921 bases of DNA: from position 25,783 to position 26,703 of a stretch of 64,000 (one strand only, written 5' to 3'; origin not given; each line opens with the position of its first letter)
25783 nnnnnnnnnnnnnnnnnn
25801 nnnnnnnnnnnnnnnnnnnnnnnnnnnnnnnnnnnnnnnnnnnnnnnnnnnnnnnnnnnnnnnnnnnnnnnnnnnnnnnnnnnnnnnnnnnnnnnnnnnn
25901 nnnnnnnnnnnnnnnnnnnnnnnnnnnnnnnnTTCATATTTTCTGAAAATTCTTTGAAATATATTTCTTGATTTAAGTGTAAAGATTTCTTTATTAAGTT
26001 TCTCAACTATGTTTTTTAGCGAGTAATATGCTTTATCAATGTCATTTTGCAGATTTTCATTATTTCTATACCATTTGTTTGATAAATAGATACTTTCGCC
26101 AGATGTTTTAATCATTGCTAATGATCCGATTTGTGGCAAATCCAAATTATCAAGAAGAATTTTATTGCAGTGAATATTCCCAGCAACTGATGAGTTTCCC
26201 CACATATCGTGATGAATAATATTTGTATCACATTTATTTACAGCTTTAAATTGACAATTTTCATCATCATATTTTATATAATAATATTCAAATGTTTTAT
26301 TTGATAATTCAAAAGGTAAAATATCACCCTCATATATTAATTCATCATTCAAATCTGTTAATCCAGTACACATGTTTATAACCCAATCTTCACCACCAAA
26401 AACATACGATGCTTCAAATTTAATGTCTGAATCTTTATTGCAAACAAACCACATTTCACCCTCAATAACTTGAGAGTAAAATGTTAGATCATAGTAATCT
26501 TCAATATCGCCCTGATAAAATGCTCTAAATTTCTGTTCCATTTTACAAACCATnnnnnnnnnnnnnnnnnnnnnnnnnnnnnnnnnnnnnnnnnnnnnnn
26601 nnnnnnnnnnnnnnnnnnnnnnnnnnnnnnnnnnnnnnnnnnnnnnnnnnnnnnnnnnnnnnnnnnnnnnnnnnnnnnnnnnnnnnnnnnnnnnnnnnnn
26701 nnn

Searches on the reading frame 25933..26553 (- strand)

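Call 66: search_protein_families(library=pfam, proteins=[window:25933-26553:-], max_evalue=0.001)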
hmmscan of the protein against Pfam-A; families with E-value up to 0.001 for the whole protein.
window:25933-26553:- (207 aa): 1 family
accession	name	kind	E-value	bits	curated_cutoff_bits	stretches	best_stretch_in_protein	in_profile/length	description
PF09643.15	YopX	-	3.9e-11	43.5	22.4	1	8-134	1-127/128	YopX protein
